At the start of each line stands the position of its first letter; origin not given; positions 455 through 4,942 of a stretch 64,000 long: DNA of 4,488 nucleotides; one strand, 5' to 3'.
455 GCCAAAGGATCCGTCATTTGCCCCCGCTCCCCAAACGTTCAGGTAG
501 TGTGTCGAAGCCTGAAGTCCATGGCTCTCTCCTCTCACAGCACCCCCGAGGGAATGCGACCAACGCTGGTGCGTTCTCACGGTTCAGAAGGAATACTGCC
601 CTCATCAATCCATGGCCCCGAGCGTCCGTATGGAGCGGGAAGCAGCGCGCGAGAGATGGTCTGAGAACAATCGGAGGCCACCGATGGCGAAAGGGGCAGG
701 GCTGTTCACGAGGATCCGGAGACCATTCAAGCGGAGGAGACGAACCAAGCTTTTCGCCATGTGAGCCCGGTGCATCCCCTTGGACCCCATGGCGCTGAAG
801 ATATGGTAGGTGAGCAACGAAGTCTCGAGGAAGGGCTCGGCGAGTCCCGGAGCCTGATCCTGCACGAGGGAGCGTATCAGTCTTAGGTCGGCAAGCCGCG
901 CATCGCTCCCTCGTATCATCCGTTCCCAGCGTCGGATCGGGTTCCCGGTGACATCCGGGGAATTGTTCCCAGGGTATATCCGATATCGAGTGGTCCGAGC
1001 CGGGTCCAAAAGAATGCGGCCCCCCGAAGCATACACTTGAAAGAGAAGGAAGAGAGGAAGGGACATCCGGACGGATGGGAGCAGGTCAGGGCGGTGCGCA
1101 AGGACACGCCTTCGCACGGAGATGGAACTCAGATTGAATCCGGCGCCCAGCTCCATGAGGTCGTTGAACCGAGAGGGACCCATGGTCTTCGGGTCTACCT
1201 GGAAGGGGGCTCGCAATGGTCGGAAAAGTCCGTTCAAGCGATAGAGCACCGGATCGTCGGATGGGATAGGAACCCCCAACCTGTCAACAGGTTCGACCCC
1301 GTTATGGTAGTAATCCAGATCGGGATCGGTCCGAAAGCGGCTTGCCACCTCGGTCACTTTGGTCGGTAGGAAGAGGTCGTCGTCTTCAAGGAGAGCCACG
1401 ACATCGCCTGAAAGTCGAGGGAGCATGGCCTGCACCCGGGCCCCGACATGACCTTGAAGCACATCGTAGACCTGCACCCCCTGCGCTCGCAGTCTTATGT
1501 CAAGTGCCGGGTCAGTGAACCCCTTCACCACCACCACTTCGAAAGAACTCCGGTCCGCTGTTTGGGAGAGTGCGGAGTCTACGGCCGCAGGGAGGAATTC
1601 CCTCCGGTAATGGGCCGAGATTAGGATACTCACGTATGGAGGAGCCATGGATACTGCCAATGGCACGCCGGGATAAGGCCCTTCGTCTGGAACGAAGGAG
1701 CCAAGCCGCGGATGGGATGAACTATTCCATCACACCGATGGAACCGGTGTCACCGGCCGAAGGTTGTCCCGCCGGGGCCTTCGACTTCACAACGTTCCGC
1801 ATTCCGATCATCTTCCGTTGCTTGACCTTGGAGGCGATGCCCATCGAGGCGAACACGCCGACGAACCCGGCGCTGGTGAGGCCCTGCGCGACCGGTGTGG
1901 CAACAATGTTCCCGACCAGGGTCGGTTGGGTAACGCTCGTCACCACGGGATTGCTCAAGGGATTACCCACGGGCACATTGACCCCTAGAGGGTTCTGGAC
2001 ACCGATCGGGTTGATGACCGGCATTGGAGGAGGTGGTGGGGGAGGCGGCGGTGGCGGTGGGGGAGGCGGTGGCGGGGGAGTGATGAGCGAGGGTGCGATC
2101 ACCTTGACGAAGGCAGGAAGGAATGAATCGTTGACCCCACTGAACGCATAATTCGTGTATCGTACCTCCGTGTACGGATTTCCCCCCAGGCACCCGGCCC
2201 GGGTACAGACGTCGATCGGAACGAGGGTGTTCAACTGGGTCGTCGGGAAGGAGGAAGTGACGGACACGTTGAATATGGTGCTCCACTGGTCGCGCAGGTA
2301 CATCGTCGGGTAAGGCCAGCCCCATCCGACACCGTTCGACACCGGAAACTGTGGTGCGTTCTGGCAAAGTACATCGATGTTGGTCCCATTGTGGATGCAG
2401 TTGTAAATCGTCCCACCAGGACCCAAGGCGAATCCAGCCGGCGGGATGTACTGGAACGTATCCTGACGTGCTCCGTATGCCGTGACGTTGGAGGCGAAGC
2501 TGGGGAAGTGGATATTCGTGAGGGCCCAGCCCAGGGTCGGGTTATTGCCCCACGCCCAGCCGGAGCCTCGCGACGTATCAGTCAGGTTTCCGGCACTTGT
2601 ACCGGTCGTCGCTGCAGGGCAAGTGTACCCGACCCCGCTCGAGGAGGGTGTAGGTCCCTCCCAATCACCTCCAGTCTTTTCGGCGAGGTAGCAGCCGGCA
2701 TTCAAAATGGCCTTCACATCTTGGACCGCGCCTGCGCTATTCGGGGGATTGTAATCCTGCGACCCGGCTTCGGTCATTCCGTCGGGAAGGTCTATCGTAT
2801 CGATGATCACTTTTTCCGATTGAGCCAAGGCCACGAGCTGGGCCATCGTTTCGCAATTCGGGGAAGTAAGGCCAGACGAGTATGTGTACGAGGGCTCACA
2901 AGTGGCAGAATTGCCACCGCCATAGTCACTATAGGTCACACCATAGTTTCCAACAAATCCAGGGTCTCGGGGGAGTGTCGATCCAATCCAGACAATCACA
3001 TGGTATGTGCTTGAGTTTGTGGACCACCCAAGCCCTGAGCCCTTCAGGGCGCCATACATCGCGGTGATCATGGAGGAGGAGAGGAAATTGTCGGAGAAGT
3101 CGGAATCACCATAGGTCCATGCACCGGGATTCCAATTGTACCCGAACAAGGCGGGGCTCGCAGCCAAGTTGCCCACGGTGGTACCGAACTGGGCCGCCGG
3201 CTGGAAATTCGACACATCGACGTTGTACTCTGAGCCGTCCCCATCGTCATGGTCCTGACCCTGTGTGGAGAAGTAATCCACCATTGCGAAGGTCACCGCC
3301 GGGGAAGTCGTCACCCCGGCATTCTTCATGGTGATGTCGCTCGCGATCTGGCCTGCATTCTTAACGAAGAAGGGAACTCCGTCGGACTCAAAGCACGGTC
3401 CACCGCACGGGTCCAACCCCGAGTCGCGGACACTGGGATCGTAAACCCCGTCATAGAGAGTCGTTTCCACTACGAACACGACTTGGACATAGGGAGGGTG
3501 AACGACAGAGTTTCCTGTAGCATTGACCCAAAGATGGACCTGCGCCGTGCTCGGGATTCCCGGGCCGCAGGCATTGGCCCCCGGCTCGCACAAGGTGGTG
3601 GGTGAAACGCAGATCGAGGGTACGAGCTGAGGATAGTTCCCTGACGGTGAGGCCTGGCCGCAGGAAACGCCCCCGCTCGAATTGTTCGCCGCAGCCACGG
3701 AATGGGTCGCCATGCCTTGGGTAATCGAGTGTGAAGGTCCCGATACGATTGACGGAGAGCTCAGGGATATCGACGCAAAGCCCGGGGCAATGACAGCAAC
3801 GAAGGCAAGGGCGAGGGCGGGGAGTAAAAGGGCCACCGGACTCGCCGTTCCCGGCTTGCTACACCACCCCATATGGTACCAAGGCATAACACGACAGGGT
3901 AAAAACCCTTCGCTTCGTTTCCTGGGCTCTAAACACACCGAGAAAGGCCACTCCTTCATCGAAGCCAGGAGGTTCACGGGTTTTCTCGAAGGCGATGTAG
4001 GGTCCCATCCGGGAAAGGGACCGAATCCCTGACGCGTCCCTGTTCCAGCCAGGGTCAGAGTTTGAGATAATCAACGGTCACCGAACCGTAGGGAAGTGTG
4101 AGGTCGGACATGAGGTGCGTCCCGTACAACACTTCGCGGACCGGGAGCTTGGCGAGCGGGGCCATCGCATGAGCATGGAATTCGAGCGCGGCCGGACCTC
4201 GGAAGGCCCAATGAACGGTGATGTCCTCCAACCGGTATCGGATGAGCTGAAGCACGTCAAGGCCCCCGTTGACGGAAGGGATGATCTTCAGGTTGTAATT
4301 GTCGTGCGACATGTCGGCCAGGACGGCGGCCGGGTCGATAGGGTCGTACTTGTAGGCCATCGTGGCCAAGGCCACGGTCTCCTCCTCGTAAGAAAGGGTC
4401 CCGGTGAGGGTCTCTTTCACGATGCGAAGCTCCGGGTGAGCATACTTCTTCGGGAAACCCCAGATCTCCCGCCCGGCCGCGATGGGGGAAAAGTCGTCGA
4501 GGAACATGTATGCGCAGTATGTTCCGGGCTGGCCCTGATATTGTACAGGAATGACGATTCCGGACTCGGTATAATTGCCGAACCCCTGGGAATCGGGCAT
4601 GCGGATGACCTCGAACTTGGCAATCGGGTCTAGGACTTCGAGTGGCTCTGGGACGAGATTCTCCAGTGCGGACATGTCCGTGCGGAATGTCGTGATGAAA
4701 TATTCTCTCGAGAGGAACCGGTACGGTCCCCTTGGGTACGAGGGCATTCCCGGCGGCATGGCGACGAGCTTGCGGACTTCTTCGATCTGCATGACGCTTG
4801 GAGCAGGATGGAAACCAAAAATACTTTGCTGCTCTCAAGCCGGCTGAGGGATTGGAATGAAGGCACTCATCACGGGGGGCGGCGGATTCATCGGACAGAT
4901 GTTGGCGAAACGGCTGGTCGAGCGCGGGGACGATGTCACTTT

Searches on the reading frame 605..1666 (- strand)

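Call 72: search_protein_families(library=pfam, proteins=[window:605-1666:-], max_evalue=0.00001)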
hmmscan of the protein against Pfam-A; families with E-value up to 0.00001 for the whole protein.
window:605-1666:- (353 aa): 1 family
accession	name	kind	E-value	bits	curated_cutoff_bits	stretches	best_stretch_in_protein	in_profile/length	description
PF00535.33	Glycos_transf_2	-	1.8e-07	31.7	23.3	1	13-116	1-108/168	Glycosyl transferase family 2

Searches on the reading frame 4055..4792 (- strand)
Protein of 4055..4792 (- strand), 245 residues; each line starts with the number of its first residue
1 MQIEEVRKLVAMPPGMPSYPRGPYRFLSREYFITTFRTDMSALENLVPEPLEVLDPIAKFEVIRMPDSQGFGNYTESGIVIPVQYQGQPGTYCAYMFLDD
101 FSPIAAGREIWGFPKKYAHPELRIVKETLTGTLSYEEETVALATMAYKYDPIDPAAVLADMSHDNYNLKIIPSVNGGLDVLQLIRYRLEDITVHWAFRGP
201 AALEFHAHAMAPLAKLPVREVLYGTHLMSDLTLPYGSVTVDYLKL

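Call 46: search_protein_families(library=pfam, proteins=[window:4055-4792:-], max_evalue=0.001)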
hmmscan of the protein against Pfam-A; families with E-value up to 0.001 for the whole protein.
window:4055-4792:- (245 aa): 1 family
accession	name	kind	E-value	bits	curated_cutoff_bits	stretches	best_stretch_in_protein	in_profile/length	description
PF06314.16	ADC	-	6.2e-74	248.9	29.8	1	13-243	8-238/238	Acetoacetate decarboxylase (ADC)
